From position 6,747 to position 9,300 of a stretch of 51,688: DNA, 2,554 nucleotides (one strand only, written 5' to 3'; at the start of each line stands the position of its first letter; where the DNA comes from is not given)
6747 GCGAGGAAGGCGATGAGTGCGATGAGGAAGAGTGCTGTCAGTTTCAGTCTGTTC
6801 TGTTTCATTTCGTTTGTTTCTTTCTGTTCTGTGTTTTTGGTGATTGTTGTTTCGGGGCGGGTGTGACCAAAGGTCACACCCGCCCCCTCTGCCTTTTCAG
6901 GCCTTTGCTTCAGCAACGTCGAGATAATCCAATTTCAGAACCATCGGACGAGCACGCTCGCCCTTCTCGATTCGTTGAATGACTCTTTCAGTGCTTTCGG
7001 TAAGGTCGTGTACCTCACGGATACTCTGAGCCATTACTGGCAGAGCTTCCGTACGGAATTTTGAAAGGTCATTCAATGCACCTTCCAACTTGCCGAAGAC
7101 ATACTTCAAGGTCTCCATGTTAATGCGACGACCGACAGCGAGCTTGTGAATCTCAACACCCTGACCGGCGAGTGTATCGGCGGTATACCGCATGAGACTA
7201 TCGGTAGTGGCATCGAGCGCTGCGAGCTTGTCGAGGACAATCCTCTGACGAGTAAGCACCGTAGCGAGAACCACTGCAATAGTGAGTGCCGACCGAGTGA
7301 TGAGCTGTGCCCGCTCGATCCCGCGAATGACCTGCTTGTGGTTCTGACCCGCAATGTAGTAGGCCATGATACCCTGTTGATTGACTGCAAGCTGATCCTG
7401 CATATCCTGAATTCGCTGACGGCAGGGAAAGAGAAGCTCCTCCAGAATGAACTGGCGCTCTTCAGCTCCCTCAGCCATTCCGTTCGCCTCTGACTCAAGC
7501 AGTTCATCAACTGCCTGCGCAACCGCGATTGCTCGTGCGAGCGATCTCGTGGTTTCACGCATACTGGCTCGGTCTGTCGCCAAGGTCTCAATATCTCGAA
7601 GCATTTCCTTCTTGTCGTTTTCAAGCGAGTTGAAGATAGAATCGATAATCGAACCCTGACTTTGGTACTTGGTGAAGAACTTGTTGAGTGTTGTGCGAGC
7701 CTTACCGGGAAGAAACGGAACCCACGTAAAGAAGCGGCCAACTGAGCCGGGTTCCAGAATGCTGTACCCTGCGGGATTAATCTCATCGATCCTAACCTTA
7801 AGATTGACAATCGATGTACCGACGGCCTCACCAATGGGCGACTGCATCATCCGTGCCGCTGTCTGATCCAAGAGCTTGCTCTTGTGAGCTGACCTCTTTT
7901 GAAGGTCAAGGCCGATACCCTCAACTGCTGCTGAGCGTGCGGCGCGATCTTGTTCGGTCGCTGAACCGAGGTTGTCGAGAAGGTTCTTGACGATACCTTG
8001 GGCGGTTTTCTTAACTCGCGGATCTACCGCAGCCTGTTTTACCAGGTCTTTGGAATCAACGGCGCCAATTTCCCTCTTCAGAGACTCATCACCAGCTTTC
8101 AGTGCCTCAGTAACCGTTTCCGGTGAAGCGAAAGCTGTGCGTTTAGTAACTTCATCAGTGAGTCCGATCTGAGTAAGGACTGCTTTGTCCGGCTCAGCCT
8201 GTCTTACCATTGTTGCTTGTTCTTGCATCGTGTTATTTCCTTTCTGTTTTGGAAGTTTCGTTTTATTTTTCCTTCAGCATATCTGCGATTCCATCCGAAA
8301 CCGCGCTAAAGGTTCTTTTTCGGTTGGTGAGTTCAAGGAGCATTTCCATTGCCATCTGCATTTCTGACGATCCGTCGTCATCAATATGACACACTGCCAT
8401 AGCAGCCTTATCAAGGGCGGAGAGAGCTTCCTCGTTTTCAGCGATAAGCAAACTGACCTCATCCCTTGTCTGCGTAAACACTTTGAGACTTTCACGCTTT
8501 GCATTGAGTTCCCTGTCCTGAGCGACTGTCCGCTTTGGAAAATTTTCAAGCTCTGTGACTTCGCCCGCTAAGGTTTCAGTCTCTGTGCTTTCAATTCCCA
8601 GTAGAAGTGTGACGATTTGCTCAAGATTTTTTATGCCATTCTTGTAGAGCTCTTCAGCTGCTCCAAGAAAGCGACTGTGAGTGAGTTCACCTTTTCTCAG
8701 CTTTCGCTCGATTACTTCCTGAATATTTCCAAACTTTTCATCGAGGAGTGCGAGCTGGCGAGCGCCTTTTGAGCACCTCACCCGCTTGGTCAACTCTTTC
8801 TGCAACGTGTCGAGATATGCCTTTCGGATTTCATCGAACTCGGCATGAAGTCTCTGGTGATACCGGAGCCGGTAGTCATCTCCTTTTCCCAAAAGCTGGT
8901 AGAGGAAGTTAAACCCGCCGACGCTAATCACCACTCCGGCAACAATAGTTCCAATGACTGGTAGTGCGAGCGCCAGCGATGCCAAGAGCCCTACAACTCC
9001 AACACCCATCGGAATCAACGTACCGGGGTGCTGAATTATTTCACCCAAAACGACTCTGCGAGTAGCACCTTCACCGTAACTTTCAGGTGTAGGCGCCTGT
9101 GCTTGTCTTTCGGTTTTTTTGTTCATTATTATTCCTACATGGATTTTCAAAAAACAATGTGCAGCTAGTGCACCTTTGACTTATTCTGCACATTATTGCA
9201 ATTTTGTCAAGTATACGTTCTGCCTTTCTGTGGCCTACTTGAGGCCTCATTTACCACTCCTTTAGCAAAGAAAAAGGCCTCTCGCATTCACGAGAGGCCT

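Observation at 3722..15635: G+C-richer ~11.8-kb block combining TelA/XpaC, an ABC importer, OmpA-fused binding proteins, vWA and an ARC-type unfoldase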

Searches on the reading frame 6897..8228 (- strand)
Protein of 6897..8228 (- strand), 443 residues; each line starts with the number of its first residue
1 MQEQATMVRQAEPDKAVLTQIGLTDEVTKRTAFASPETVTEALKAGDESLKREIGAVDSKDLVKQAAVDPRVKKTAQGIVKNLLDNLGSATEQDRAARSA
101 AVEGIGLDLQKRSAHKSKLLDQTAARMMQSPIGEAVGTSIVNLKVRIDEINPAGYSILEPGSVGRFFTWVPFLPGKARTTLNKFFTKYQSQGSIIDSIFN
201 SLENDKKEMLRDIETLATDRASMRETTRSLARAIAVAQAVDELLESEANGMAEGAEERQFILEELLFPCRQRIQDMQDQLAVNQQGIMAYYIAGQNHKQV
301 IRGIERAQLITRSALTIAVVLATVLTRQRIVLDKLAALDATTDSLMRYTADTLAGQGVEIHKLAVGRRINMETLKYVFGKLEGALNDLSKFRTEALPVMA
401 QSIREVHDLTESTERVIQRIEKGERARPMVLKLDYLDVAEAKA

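Call 5: search_protein_families(library=pfam, proteins=[window:6897-8228:-], max_evalue=0.01)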
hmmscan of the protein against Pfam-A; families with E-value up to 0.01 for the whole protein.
window:6897-8228:- (443 aa): 1 family
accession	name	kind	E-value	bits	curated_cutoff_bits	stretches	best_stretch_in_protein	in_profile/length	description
PF05816.16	TelA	-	1.9e-50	172.3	30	1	99-418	13-331/332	Toxic anion resistance protein (TelA)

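Call 6: search_protein_families(library=ncbifam, proteins=[window:6897-8228:-], max_evalue=0.01)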
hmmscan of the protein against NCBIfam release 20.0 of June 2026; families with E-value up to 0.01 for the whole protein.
window:6897-8228:- (443 aa): 0 families

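Call 33: search_protein_families(library=padloc, proteins=[window:6897-8228:-], max_evalue=0.01)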
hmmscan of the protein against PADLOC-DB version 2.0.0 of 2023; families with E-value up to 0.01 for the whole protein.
window:6897-8228:- (443 aa): 0 families

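Call 34: search_solved_structures(query=window:6897-8228:-, max_evalue=1)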
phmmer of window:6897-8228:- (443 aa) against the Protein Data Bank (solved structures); distinct sequences matched with E-value up to 1: 0.

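Call 56: find_homologous_proteins(query=window:6897-8228:-, max_evalue=1e-10)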
Query window:6897-8228:- (443 aa): 62 proteins with E <= 1e-10 among 8000 candidates.
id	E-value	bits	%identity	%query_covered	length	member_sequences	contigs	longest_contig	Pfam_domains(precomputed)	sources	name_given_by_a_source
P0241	5.6e-276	932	100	100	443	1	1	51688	PF05816.17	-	-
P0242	6.1e-77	277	42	85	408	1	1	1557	PF05816.17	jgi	jgi:uncharacterized protein YaaN involved in tellurite resistance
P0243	5.8e-76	274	42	82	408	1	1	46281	PF05816.17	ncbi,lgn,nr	ncbi:MAG: toxic anion resistance protein [Candidatus Pacebacteria bacterium]|nr:toxic anion resistan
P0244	2.5e-73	265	41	86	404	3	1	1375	PF05816.17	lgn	-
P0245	6.0e-73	264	39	86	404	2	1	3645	PF05816.17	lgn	-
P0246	1.0e-72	263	38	94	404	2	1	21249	PF05816.17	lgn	-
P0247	1.2e-72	263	40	86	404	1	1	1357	PF05816.17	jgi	jgi:uncharacterized protein YaaN involved in tellurite resistance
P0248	5.3e-72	261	39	92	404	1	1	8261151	PF05816.17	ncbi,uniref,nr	ncbi:KlaA protein [Desulfosarcina ovata subsp. sediminis]|uniref:KlaA protein n=1 Tax=Desulfosarcina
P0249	8.9e-72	260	39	90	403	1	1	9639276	PF05816.17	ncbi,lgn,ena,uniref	ncbi:toxic anion resistance family protein [Desulfosarcina variabilis str. Montpellier]|uniref:toxic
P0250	1.0e-71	260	39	92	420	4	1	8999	PF05816.17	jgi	jgi:uncharacterized protein YaaN involved in tellurite resistance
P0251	1.1e-71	260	39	86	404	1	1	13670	PF05816.17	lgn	-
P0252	1.2e-71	260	40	88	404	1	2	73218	PF05816.17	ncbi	-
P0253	2.0e-71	259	39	92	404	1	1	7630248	PF05816.17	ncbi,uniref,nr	ncbi:toxic anion resistance protein [Desulfosarcina ovata]|uniref:KlaA protein n=1 Tax=Desulfosarcin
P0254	4.6e-71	258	39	86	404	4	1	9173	PF05816.17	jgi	jgi:uncharacterized protein YaaN involved in tellurite resistance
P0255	5.1e-71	258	39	88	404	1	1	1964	PF05816.17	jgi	jgi:uncharacterized protein YaaN involved in tellurite resistance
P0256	8.5e-71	257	38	88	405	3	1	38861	PF05816.17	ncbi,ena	-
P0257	8.7e-71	257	38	86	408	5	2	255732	PF05816.17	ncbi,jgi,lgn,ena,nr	ncbi:hypothetical protein D3OALGA1CA_5839 [Olavius algarvensis associated proteobacterium Delta 3]|n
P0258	8.7e-71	257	39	87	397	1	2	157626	PF05816.17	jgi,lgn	-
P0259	9.7e-71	257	39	89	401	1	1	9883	PF05816.17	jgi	jgi:uncharacterized protein YaaN involved in tellurite resistance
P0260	1.5e-70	256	38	90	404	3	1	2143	PF05816.17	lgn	-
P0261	1.7e-70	256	37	94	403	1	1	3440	PF05816.17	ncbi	ncbi:MAG: toxic anion resistance protein [Verrucomicrobiota bacterium]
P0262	2.0e-70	256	38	90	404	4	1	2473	PF05816.17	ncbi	-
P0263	2.1e-70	256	40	88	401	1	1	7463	PF05816.17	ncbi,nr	ncbi:MAG TPA: toxic anion resistance protein [Solimonas sp.]|nr:toxic anion resistance protein [Soli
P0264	2.7e-70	255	39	83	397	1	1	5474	PF05816.17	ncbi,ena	-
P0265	4.3e-70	255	39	89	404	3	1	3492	PF05816.17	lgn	-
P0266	4.3e-70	255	40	81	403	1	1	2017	PF05816.17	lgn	-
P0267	1.4e-69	253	37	89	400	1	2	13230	PF05816.17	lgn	-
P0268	1.6e-69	253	38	86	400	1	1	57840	PF05816.17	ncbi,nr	ncbi:MAG: toxic anion resistance protein [Bdellovibrionaceae bacterium]|nr:toxic anion resistance pr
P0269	2.1e-69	252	38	86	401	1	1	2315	PF05816.17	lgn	-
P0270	2.7e-69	252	42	76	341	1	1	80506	PF05816.17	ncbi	ncbi:MAG: toxic anion resistance protein [Desulfobacteraceae bacterium]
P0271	2.9e-69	252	39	85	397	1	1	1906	PF05816.17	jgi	jgi:uncharacterized protein YaaN involved in tellurite resistance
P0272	3.6e-69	252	38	91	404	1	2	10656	PF05816.17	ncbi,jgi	ncbi:MAG: toxic anion resistance protein [Desulfobacteraceae bacterium]|jgi:uncharacterized protein 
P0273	1.3e-68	250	38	86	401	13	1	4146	PF05816.17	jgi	jgi:uncharacterized protein YaaN involved in tellurite resistance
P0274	2.1e-68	249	39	85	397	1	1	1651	PF05816.17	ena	-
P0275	1.5e-67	246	39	88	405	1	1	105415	PF05816.17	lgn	-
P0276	2.4e-67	246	38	88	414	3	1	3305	PF05816.17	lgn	-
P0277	5.3e-67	245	39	82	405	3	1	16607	PF05816.17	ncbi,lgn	-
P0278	5.7e-67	244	36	88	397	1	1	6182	PF05816.17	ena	-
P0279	7.3e-66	241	39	82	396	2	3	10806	PF05816.17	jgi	jgi:uncharacterized protein YaaN involved in tellurite resistance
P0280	2.1e-65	239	38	87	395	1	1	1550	PF05816.17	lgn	-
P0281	5.4e-65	238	37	88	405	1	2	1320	PF05816.17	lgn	-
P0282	6.0e-65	238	43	67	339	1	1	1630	PF05816.17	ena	-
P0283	2.3e-64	236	39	81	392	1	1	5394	PF05816.17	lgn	-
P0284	9.6e-64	234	39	77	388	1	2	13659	PF05816.17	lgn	-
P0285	2.2e-63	233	40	79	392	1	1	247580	PF05816.17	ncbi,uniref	ncbi:toxic anion resistance protein [Marinobacter lacisalsi]|uniref:Toxic anion resistance protein n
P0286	3.9e-63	232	37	86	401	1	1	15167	PF05816.17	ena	-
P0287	1.3e-62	230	36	89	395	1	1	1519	PF05816.17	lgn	-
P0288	2.3e-62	229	36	86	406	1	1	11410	PF05816.17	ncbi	-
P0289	5.4e-62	228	35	87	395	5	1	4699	PF05816.17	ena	-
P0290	7.7e-62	228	37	88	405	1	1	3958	PF05816.17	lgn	-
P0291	1.1e-61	227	38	77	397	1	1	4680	PF05816.17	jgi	jgi:uncharacterized protein YaaN involved in tellurite resistance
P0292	1.2e-61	227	40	77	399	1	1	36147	PF05816.17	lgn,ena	-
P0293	1.5e-61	227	38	87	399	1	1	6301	PF05816.17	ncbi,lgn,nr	ncbi:MAG: toxic anion resistance protein [Bdellovibrionales bacterium]|nr:toxic anion resistance pro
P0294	3.7e-61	225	39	78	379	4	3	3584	PF05816.17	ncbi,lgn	-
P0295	8.9e-60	221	36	89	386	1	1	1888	PF05816.17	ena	-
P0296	3.8e-59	219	35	87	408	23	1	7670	PF05816.17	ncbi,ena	-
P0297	1.1e-58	217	38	77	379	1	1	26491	PF05816.17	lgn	-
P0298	2.8e-57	213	35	78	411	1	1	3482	PF05816.17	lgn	-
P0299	2.5e-54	203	34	76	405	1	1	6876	PF05816.17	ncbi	-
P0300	4.0e-54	202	34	82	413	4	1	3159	PF05816.17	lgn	-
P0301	3.2e-53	199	33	87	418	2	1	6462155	PF05816.17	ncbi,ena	-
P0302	2.3e-51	193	33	82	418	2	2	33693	PF05816.17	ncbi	-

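Call 64: predict_structure(alignment_id=A3)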
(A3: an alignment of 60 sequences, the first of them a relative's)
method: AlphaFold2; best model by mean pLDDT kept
length: 443 residues; sequences in the alignment: 60
mean_pLDDT: 67.3   pTM: 0.59
mean pLDDT of the five models: 67.3, 63.5, 61.7, 61.0, 59.3
residues with pLDDT >= 90: 95; 70-90: 113; 50-70: 107; < 50: 128
segments of 3 or more residues with pLDDT < 50: 1-4, 6-15, 17-24, 27-45, 157-160, 162-169, 325-370, 429-438, 440-443
pLDDT, mean of each block of 10 residues (from residue 1): 43 47 46 45 53 64 86 97 95 96 94 87 77 68 72 52 47 55 69 80 86 89 90 94 96 95 92 87 80 77 75 67 47 34 38 37 33 56 60 54 54 55 52 47 46
secondary structure, 60 per line:
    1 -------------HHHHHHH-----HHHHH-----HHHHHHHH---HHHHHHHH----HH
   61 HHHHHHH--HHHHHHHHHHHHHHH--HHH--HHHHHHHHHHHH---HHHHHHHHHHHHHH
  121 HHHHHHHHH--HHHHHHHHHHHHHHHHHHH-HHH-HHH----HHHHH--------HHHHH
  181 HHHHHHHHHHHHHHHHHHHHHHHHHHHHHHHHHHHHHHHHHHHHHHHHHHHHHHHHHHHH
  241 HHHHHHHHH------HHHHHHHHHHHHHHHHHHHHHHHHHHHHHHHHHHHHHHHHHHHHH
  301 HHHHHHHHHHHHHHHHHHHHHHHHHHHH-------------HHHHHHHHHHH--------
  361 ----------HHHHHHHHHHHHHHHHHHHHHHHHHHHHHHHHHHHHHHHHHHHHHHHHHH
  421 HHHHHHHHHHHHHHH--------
elements in order: H14-20 H26-30 H36-43 H47-54 H59-67 H70-84 H92-103 H107-129 H132-150 H163-167 H176-249 H256-328 H342-352 H371-435

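Call 68: fold_search(model_id=the predicted structure, library=pdb)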
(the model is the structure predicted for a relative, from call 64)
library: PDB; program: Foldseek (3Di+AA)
matches with E <= 10: 785; with E <= 0.001: 0
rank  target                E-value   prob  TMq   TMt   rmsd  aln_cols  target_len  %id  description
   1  7n6g_3R               1.9e-02  0.77  0.18  0.22  37.8       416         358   11  C1 of central pair (released 2022-05-18)
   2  3zx6_A                5.8e-02  0.72  0.19  0.26  53.7       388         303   12  Structure of Hamp(AF1503)-Tsr fusion - Hamp (A291V) mutant (released 2012-02-29)
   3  9rn6_A                6.7e-02  0.87  0.18  0.35  11.0       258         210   14  Crystal structure of a protein mimic of SARS-CoV-2 spike's HR1 domain in complex with two nanobodies bound to differen (released 2026-01-21)
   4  9e5c_1t               6.7e-02  0.69  0.23  0.09  67.5       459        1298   14  Cryo-EM structure of 96 nm repeat of microtubule doublet from T. brucei flagellum (released 2025-03-12)
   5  7n6g_3O               7.7e-02  0.38  0.16  0.19  38.2       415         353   12  C1 of central pair (released 2022-05-18)
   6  2wcd_A                9.0e-02  0.47  0.17  0.24  24.2       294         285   11  Crystal structure of the assembled cytolysin A pore (released 2009-05-05)
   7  2ch7_B                9.9e-02  0.75  0.23  0.31  62.8       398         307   12  Crystal structure of the cytoplasmic domain of a bacterial chemoreceptor from Thermotoga maritima (released 2006-04-18)
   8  4tql_A                1.3e-01  0.35  0.15  0.23  17.4       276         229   11  Computationally designed three helix bundle (released 2014-10-15)
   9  5vjs                  1.3e-01  0.75  0.17  0.35  20.4       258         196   14  De Novo Photosynthetic Reaction Center Protein Equipped with Heme B, a synthetic Zn porphyrin, and Zn(II) cations (released 2018-04-25)
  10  7sqc_1K               1.4e-01  0.35  0.17  0.22  36.4       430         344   13  Ciliary C1 central pair apparatus isolated from Chlamydomonas reinhardtii (released 2022-04-13)
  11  8d9o                  1.5e-01  0.60  0.16  0.32  27.5       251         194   10  De Novo Photosynthetic Reaction Center Protein in Apo-State (released 2022-09-28)
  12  9e5c_1i               1.6e-01  0.69  0.24  0.21  16.9       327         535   14  Cryo-EM structure of 96 nm repeat of microtubule doublet from T. brucei flagellum (released 2025-03-12)
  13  7n6g_3P               1.6e-01  0.21  0.15  0.17  37.7       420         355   11  C1 of central pair (released 2022-05-18)
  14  3zx6_B                1.7e-01  0.85  0.27  0.38  55.3       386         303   12  Structure of Hamp(AF1503)-Tsr fusion - Hamp (A291V) mutant (released 2012-02-29)
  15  6z0c_A                1.7e-01  0.63  0.16  0.32  26.0       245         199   13  Structure of in silico modelled artificial Maquette-3 protein (released 2021-03-17)
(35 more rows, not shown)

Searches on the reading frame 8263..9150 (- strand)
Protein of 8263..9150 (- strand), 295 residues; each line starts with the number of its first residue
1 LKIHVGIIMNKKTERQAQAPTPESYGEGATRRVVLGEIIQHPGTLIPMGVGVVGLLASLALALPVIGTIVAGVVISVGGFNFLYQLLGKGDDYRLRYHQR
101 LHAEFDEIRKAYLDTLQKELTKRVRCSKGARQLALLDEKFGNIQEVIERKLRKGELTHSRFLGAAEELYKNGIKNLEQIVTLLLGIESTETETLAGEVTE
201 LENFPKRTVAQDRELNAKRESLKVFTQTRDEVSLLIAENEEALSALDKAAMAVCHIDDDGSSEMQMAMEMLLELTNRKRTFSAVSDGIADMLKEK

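Call 5: search_protein_families(library=pfam, proteins=[window:8263-9150:-], max_evalue=0.01)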
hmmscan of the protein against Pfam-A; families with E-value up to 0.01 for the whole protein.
window:8263-9150:- (295 aa): 0 families

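Call 6: search_protein_families(library=ncbifam, proteins=[window:8263-9150:-], max_evalue=0.01)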
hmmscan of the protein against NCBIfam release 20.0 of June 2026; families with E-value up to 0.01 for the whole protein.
window:8263-9150:- (295 aa): 0 families

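Call 33: search_protein_families(library=padloc, proteins=[window:8263-9126:-], max_evalue=0.01)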
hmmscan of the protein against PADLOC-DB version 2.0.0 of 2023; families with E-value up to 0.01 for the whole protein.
window:8263-9126:- (287 aa): 1 family
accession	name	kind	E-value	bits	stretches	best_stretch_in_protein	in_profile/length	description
PDLC03841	LeoBC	-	0.00094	16.4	1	40-210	460-583/601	-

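Call 45: search_protein_families(library=pfam, alignment_id=A2, max_evalue=0.1)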
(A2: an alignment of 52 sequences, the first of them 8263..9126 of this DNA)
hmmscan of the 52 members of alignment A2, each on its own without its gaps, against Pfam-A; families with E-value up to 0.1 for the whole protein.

A. member 1, window:8263-9126:- (287 aa): 1 family
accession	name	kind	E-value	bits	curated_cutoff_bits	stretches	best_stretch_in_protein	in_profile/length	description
PF03866.18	HAP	-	0.039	14.4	22.3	1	23-79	57-114/167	Hydrophobic abundant protein (HAP)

B. families by the number of members that match (of 52 scanned): 68 families (the first 25 are shown)
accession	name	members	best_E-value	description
PF15898.10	PRKG1_interact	7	0.0045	cGMP-dependent protein kinase interacting domain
PF23191.1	WH_MCM3_C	4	0.0015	MCM3-like, winged helix domain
PF19443.4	DAHL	3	0.0036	DAHL domain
PF13056.11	DUF3918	3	0.012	Protein of unknown function (DUF3918)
PF03732.24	Retrotrans_gag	3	0.029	Retrotransposon gag protein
PF00261.25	Tropomyosin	2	0.0015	Tropomyosin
PF01277.22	Oleosin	2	0.0032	Oleosin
PF24030.1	DUF7341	2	0.0046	Domain of unknown function (DUF7341)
PF24611.2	Spectrin_Anc-1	2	0.008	Nuclear anchorage protein 1, spectrin-like repeat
PF09447.15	Cnl2_NKP2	2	0.011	Cnl2/NKP2 family protein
PF04978.18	MST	2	0.013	Mycothiol-S-transferase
PF11932.13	DUF3450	2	0.016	Protein of unknown function (DUF3450)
PF05004.19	IFRD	2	0.018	Interferon-related developmental regulator (IFRD)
PF13972.11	TetR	2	0.024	Bacterial transcriptional repressor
PF20070.4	DUF6466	2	0.071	Family of unknown function (DUF6466)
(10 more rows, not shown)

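Call 46: search_solved_structures(query=A2, max_evalue=1)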
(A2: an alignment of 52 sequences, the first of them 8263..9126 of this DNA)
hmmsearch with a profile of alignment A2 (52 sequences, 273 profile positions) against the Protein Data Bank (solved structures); distinct sequences matched with E-value up to 1: 10.
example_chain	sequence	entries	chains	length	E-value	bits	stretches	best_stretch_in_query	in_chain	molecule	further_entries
2etd_A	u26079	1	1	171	0.056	15.9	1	178-267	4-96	lemA protein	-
6hfb_A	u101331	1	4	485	0.12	14.9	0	25-60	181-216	Uncharacterized protein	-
4mlb_A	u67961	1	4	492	0.12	14.8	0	25-60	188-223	PF0708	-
8z5g_B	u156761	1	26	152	0.26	13.7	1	31-94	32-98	Inner membrane protein YbbJ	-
7q21_F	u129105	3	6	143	0.48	12.9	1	11-79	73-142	Cytochrome c oxidase polypeptide 4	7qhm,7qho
8hcr_H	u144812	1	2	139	0.63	12.5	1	7-78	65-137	Cytochrome c oxidase polypeptide 4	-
1m4n_A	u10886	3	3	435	0.77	12.2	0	37-106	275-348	1-aminocyclopropane-1-carboxylate synthase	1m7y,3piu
1b8g_A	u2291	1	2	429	0.78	12.2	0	37-106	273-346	PROTEIN (1-AMINOCYCLOPROPANE-1-CARBOXYLATE SYNTHASE)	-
1ynu_A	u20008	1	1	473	0.88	12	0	37-106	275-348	1-aminocyclopropane-1-carboxylate synthase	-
6gj1_D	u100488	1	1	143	0.88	12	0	149-169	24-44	TssE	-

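Call 113: search_protein_representatives(protein=window:8263-9126:-)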
Query: 287 residues. Proteins with E-value up to 0.001 (for the whole library): 600; up to 1e-10: 265; up to 1e-30: 10. The best 150 are listed.
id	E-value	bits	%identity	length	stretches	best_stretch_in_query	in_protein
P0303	1.4e-179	611.5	100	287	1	1-287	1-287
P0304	1.9e-48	181.8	39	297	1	8-267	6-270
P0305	9.5e-45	169.7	37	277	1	9-267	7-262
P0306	3.8e-40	154.6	37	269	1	8-270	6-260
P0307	4.2e-39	151.2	35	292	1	8-263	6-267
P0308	2.5e-38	148.6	36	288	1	10-266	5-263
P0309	1.0e-35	140.1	34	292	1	10-270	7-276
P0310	1.5e-35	139.5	36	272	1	12-273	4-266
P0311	3.5e-33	131.8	34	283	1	8-252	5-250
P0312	5.9e-32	127.8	37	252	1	36-269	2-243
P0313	1.9e-29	119.5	39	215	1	78-270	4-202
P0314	3.9e-29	118.5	30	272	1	17-274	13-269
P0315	4.1e-27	111.9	33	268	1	14-274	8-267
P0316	1.5e-26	110.1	31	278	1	5-274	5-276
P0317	1.7e-26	109.9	32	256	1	24-274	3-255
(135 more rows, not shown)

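Call 116: search_protein_families(library=pfam, alignment_id=A5, max_evalue=0.01)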
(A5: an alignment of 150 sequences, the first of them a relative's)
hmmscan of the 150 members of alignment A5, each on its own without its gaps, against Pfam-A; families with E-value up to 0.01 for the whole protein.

A. member 1, P0303 (287 aa): 0 families

B. families by the number of members that match (of 150 scanned): 36 families (the first 25 are shown)
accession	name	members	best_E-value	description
PF05266.19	DUF724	3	0.0056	Protein of unknown function (DUF724)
PF01277.22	Oleosin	2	0.0016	Oleosin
PF24838.2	8xMP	2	0.0016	Octameric membrane protein family (8xMP)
PF12729.13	4HB_MCP_1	2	0.0037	Four helix bundle sensory module for signal transduction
PF06946.16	Phage_holin_5_1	1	7.6e-05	Bacteriophage A118-like holin, Hol118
PF19191.5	HEF_HK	1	0.00054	HEF_HK domain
PF24704.1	DUF7667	1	0.00068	Family of unknown function (DUF7667)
PF04917.17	Shufflon_N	1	0.00078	Bacterial shufflon protein, N-terminal constant region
PF23202.1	PAH_ZNF598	1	0.001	ZNF598 PAH domain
PF07195.17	FliD_C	1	0.0013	Flagellar hook-associated protein 2 C-terminus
PF16080.10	Phage_holin_2_3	1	0.0014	Bacteriophage holin family HP1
PF19826.4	DUF6307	1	0.0015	Family of unknown function (DUF6307)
PF09921.14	DUF2153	1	0.0015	Uncharacterized protein conserved in archaea (DUF2153)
PF03607.23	DCX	1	0.0023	Doublecortin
PF09429.15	Wbp11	1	0.0025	WW domain binding protein 11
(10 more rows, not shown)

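Call 117: search_solved_structures(query=A5, max_evalue=1)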
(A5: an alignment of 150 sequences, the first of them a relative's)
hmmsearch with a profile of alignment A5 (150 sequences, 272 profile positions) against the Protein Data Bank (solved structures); distinct sequences matched with E-value up to 1: 8.
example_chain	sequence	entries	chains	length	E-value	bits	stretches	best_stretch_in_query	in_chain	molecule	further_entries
8a3k_UNK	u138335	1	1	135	0.079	15.5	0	220-268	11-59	sc-apCC-4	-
8hcr_H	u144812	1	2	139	0.23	13.9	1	7-77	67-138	Cytochrome c oxidase polypeptide 4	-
6cfz_C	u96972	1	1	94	0.26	13.8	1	179-251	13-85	Dad2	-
3trh_A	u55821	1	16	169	0.27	13.7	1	24-104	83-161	Phosphoribosylaminoimidazole carboxylase carboxyltransferase subunit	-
6k4j_A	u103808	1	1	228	0.31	13.5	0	33-117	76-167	CD9 antigen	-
9evs_N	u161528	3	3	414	0.54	12.7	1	75-134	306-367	uS15m | Small ribosomal subunit protein uS15c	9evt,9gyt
7q21_F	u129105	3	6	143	0.74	12.3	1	15-78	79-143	Cytochrome c oxidase polypeptide 4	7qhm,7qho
7tgh_T7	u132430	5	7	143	0.97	11.9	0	9-87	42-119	Transmembrane protein, putative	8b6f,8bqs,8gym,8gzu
